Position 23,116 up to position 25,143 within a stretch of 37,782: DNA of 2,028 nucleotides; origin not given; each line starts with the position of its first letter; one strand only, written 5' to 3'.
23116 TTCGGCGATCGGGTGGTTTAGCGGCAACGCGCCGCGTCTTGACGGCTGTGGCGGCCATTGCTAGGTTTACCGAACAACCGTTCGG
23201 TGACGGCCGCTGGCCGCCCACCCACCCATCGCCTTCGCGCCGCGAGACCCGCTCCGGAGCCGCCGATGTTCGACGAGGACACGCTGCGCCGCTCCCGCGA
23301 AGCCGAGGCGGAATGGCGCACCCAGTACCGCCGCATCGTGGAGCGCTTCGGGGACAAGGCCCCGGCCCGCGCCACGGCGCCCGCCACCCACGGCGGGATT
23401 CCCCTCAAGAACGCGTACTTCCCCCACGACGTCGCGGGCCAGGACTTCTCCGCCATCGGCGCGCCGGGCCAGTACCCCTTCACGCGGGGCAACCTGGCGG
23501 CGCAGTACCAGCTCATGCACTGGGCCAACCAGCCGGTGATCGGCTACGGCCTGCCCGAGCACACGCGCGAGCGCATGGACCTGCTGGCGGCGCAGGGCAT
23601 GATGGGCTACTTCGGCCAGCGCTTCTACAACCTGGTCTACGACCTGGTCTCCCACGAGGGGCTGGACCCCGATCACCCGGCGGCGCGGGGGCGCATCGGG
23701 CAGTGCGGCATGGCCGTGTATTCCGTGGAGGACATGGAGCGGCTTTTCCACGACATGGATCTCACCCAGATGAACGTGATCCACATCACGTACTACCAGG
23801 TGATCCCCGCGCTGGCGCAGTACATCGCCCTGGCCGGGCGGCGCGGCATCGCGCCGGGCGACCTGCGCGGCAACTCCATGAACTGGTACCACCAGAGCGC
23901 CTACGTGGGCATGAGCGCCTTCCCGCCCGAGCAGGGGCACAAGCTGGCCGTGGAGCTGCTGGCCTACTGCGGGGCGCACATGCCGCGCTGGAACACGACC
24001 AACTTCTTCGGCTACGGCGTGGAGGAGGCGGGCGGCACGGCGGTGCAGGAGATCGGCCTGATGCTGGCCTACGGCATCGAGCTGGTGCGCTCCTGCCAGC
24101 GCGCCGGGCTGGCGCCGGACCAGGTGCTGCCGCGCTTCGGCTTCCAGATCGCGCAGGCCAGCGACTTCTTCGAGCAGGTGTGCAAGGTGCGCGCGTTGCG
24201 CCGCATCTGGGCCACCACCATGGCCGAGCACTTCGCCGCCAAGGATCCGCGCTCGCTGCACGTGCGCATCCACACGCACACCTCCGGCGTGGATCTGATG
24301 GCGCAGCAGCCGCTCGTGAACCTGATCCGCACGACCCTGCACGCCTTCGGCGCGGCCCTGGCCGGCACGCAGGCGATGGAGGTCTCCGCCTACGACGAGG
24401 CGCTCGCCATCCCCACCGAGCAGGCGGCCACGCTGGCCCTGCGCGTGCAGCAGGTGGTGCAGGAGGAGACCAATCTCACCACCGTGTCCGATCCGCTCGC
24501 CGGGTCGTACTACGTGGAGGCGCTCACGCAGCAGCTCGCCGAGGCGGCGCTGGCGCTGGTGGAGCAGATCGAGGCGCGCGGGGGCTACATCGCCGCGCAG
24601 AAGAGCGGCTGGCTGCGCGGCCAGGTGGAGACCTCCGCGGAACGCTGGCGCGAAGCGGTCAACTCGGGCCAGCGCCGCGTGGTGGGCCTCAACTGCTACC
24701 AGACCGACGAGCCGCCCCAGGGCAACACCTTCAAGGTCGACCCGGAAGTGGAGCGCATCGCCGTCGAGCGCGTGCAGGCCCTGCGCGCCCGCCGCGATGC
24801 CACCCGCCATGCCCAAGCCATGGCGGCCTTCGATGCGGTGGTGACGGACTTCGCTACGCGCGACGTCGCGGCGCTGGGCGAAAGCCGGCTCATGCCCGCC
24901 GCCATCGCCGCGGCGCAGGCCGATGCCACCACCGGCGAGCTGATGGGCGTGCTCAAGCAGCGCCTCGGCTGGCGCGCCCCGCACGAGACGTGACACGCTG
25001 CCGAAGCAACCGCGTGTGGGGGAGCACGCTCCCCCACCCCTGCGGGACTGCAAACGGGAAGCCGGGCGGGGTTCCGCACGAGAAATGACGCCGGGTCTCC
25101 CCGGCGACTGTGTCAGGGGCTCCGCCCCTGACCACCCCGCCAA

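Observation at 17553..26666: TetR-linked B12 acyl-CoA mutase locus whose catalytic subunit is non-canonical at the substrate-specificity motifs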

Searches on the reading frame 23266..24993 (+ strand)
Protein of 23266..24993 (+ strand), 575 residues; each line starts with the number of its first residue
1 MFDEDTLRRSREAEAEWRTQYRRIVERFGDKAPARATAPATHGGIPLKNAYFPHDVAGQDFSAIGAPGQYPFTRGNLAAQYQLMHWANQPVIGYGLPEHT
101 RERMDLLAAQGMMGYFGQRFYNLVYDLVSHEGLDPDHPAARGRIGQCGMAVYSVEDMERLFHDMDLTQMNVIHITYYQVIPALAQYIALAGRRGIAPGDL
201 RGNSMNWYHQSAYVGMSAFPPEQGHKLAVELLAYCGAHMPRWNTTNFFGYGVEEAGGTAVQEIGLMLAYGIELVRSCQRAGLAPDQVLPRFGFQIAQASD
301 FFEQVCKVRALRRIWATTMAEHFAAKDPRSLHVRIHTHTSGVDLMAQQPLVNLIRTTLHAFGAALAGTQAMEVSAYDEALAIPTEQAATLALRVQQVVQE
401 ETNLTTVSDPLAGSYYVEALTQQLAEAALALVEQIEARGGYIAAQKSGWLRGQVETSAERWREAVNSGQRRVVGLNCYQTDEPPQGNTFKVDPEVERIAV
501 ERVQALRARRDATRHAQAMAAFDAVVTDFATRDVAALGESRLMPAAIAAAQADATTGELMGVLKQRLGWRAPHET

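Call 7: search_protein_families(library=pfam, proteins=[window:23266-24993:+], max_evalue=0.001)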
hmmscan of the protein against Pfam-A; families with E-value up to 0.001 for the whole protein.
window:23266-24993:+ (575 aa): 1 family
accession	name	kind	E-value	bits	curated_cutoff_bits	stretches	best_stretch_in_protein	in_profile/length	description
PF01642.28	MM_CoA_mutase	-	5.6e-146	487.5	22.1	1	41-567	2-511/512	Methylmalonyl-CoA mutase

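Call 8: search_protein_families(library=ncbifam, proteins=[window:23266-24993:+], max_evalue=0.001)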
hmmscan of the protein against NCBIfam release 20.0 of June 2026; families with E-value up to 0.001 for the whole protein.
window:23266-24993:+ (575 aa): 4 families
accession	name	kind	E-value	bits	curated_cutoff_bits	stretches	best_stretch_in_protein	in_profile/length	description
TIGR00641.1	acid_CoA_mut_N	subfamily_domain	2.5e-127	425.3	303.8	1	41-568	3-520/528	methylmalonyl-CoA mutase N-terminal domain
NF006944.0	PRK09426.1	equivalog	2.5e-111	372.8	876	1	30-567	26-548/721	methylmalonyl-CoA mutase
TIGR00642.1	mmCoA_mut_beta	equivalog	6e-47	160.2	617.25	1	153-479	127-451/620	methylmalonyl-CoA mutase small subunit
NF045497.1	IsobCoAmut_IcmF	equivalog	3.4e-45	154.3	1500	2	247-502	757-1009/1076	fused isobutyryl-CoA mutase/GTPase IcmF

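Call 9: search_solved_structures(query=window:23266-24993:+, max_evalue=0.00001, show_alignments=2)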
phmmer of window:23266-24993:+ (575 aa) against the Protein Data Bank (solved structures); distinct sequences matched with E-value up to 0.00001: 11.
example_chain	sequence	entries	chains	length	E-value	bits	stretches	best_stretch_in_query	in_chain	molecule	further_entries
4r3u_A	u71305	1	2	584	9.8e-93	315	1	23-565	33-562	2-hydroxyisobutyryl-CoA mutase large subunit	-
8gju_J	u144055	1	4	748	7.1e-83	282.5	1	43-568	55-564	Methylmalonyl-CoA mutase, mitochondrial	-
2xij_A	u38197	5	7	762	7.5e-83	282.4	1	43-568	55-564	METHYLMALONYL-COA MUTASE, MITOCHONDRIAL | Methylmalonyl-CoA mutase, mitochondrial precursor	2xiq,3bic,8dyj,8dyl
6oxc_A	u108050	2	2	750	4.4e-82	279.8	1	45-568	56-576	Methylmalonyl-CoA mutase large subunit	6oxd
1e1c_A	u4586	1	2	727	1.6e-79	271.4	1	45-568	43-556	METHYLMALONYL-COA MUTASE ALPHA CHAIN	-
5req_A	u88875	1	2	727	2.9e-79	270.6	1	45-568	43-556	PROTEIN (METHYLMALONYL-COA MUTASE ALPHA-SUBUNIT)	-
1req_A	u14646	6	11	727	3e-79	270.5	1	45-568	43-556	METHYLMALONYL-COA MUTASE | PROTEIN (METHYLMALONYL-COA MUTASE)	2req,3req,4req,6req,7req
8ssl_A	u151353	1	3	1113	1.2e-39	139.8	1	229-494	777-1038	Fused isobutyryl-CoA mutase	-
4xc6_A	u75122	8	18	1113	1.2e-39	139.8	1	229-494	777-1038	Isobutyryl-CoA mutase fused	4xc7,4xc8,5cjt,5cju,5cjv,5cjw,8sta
6oxc_B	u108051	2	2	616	1.9e-26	96.2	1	251-511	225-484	Methylmalonyl-CoA mutase small subunit mutA | Methylmalonyl-CoA mutase small subunit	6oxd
1e1c_B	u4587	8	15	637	2.5e-24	89.2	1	254-451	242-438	METHYLMALONYL-COA MUTASE BETA CHAIN | METHYLMALONYL-COA MUTASE | PROTEIN (METHYLMALONYL-COA MUTASE BETA-SUBUNIT)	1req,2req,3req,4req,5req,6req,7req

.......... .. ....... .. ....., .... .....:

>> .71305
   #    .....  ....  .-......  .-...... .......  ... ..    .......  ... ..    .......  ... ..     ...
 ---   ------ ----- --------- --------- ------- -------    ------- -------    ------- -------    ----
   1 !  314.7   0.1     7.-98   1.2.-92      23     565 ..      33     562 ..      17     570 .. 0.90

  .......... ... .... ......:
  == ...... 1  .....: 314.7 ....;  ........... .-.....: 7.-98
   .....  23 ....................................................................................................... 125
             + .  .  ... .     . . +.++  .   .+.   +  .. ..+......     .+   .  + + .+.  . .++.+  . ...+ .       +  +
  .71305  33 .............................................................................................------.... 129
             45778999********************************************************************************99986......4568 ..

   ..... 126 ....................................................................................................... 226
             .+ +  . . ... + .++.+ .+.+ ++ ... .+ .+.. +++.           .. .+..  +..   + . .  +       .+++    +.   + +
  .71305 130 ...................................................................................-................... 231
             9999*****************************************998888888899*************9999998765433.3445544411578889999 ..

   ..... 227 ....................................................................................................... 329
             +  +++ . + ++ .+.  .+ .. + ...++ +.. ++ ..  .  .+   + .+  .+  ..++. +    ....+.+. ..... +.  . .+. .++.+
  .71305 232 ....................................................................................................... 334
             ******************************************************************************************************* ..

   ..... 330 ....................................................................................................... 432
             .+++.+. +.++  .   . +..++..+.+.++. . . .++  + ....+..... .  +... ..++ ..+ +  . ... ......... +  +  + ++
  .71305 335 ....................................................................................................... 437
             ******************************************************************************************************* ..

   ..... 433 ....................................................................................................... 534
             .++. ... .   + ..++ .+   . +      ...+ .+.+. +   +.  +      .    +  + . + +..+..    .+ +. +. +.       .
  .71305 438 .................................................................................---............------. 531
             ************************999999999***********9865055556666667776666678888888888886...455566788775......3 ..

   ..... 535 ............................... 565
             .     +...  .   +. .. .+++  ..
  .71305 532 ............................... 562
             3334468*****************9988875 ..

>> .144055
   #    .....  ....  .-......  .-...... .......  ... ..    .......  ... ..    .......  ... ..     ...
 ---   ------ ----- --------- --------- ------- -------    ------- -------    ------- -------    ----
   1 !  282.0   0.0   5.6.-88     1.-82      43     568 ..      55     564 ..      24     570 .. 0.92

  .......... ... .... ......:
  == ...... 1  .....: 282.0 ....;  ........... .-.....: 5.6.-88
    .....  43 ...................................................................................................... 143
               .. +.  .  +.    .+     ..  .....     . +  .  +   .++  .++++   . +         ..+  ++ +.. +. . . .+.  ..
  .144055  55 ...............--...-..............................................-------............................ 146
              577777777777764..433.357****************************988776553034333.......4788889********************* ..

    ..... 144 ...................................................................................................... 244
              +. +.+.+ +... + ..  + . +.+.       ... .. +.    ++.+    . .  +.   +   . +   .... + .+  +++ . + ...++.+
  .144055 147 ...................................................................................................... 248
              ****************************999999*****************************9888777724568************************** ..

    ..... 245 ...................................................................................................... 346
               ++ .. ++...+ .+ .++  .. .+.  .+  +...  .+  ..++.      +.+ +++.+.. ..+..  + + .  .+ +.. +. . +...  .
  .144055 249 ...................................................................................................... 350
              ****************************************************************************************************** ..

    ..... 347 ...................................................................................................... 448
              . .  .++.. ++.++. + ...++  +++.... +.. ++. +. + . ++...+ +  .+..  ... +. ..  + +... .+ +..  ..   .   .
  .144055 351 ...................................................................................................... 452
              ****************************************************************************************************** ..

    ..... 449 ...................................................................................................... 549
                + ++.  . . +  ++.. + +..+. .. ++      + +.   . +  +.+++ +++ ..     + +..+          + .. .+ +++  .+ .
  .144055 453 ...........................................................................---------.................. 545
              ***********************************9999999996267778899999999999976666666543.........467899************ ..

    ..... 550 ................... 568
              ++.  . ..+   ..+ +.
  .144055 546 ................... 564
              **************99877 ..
